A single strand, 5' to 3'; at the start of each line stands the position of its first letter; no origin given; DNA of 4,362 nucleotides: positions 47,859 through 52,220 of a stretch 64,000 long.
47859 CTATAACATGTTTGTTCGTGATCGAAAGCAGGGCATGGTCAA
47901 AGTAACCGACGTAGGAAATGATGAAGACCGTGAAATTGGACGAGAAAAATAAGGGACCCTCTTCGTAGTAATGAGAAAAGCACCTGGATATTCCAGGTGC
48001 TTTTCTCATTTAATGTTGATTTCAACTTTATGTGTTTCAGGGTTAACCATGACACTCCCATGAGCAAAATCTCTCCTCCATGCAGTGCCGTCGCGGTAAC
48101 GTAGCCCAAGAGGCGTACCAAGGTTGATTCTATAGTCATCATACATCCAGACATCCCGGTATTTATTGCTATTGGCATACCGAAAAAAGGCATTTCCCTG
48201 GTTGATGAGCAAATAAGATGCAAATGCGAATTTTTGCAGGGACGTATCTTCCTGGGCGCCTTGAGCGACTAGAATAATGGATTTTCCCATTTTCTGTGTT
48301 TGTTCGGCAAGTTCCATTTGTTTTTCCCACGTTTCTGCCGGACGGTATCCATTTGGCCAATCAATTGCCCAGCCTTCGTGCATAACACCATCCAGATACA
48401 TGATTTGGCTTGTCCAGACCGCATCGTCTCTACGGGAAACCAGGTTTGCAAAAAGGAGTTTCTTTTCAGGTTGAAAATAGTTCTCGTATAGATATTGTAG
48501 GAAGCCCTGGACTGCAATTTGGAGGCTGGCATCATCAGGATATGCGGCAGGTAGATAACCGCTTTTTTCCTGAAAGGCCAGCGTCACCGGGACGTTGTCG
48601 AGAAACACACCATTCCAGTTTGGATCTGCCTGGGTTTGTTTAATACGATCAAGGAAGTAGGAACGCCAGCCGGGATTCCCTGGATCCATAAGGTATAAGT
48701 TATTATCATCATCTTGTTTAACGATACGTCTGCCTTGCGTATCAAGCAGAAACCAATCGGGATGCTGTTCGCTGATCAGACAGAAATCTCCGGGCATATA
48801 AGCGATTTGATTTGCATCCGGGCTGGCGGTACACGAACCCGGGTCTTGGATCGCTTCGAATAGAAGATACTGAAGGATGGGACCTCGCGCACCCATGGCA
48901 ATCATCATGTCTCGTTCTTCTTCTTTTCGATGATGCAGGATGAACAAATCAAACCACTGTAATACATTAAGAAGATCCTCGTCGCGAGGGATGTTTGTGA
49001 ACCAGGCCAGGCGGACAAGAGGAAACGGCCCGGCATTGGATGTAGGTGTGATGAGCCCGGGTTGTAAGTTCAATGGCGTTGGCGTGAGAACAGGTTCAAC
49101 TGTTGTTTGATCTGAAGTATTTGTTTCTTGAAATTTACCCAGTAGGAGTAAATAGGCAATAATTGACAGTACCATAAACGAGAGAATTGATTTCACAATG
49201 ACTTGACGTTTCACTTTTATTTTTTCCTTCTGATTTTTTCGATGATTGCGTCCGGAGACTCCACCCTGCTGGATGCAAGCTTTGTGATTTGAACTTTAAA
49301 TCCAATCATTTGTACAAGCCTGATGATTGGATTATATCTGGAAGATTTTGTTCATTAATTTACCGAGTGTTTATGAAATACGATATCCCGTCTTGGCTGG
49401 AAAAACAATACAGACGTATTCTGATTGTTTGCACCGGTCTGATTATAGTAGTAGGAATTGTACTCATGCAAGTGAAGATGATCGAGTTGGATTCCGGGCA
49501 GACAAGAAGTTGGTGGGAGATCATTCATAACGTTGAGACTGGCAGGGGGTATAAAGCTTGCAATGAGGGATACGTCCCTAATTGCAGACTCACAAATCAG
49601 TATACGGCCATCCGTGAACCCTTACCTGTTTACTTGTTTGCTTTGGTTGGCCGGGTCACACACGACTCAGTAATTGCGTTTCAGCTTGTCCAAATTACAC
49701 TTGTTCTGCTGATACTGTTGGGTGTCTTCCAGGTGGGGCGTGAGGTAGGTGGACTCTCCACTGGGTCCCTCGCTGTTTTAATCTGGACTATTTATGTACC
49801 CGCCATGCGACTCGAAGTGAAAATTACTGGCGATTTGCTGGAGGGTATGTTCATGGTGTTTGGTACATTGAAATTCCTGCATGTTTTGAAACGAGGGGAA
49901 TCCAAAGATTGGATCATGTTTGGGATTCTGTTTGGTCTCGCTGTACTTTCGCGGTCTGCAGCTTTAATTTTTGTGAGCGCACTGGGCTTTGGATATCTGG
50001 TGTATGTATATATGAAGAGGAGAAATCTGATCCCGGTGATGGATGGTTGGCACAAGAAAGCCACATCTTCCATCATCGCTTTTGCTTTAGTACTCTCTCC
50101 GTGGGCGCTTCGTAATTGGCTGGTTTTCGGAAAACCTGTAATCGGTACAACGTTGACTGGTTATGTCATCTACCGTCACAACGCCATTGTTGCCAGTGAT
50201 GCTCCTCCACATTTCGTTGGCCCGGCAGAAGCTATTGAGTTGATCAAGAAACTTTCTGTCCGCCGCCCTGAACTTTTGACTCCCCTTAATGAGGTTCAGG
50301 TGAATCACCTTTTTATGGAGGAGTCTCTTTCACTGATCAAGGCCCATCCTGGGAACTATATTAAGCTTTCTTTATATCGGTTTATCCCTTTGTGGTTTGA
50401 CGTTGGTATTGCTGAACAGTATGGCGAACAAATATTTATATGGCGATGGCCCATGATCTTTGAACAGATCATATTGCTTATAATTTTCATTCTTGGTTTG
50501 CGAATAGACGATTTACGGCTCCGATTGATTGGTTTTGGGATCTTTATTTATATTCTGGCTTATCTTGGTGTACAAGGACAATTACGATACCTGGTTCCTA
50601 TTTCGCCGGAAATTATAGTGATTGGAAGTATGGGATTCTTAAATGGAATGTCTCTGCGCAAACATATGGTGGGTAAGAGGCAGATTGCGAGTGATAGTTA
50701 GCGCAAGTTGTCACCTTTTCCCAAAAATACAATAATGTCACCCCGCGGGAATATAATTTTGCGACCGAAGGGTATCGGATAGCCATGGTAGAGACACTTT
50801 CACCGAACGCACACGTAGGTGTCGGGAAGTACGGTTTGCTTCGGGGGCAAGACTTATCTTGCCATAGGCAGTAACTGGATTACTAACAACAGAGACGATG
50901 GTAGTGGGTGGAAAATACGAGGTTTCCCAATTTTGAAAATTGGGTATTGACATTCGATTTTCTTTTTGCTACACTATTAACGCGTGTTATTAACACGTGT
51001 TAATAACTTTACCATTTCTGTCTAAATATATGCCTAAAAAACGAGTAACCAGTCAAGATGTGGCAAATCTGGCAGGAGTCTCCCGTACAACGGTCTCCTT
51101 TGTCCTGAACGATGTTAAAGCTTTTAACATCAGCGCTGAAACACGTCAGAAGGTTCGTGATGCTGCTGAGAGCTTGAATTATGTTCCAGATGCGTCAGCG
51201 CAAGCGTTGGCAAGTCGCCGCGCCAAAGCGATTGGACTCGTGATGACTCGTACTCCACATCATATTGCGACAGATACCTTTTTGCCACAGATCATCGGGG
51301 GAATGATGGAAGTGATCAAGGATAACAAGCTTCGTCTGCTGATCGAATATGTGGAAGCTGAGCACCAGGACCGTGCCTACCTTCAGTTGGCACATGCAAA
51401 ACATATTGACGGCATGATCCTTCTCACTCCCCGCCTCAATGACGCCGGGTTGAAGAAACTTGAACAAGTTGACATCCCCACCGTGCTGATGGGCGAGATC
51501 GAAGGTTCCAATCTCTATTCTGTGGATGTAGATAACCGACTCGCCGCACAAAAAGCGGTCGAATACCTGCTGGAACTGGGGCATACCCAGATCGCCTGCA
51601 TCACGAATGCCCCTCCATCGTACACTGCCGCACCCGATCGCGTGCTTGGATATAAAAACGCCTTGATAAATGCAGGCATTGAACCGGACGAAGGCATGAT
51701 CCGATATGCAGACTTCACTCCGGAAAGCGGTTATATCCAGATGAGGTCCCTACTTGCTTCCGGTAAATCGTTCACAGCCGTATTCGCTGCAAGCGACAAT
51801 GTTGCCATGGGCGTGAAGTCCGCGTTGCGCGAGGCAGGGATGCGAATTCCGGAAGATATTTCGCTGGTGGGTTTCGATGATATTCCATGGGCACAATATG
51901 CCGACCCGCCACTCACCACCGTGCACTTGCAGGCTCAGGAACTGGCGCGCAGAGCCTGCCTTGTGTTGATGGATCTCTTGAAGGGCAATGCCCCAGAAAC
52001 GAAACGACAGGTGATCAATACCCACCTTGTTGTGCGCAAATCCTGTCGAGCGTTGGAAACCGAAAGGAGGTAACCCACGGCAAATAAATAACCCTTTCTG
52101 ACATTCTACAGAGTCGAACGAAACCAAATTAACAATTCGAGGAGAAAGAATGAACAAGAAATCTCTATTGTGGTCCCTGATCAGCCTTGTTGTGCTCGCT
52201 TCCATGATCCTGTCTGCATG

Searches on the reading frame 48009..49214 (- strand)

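Call 67: search_protein_families(library=pfam, proteins=[window:48009-49214:-], max_evalue=0.00001)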
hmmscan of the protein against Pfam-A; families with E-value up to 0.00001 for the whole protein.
window:48009-49214:- (402 aa): 1 family
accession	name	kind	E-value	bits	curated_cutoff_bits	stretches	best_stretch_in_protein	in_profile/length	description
PF14885.12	GHL15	-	2.6e-31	110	27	1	143-387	37-271/271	Hypothetical glycosyl hydrolase family 15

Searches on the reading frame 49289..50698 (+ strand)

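Call 67: search_protein_families(library=pfam, proteins=[window:49289-50698:+], max_evalue=0.00001)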
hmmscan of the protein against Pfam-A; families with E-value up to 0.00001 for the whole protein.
window:49289-50698:+ (470 aa): 1 family
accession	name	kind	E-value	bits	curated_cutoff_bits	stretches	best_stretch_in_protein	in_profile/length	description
PF13231.12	PMT_2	-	2.1e-12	48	26.1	1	111-248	4-138/160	Dolichyl-phosphate-mannose-protein mannosyltransferase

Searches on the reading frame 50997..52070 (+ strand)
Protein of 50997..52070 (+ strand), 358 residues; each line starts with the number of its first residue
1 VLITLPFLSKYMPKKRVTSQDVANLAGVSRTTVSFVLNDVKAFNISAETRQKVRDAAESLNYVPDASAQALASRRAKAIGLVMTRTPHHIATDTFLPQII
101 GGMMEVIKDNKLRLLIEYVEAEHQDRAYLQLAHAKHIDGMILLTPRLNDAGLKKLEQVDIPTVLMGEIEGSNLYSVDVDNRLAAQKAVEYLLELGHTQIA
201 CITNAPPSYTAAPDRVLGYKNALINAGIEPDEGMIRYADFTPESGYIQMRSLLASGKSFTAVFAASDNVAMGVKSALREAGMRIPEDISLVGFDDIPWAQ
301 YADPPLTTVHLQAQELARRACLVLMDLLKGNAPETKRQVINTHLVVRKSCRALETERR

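Call 67: search_protein_families(library=pfam, proteins=[window:50997-52070:+], max_evalue=0.00001)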
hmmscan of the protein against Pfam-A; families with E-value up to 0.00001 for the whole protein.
window:50997-52070:+ (358 aa): 4 families
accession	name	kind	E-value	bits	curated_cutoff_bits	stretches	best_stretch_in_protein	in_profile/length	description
PF13377.12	Peripla_BP_3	-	2.2e-37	129.1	26.5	1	188-350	1-167/167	Periplasmic binding protein-like domain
PF00532.27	Peripla_BP_1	-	8.5e-21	75.1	22.2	1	114-339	35-272/281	Periplasmic binding proteins and sugar binding domain of LacI family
PF00356.27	LacI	-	9.6e-15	54.6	27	1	20-65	3-46/46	Bacterial regulatory proteins, lacI family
PF13407.12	Peripla_BP_4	-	1e-12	48.6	35.1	1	150-331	71-257/258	Periplasmic binding protein domain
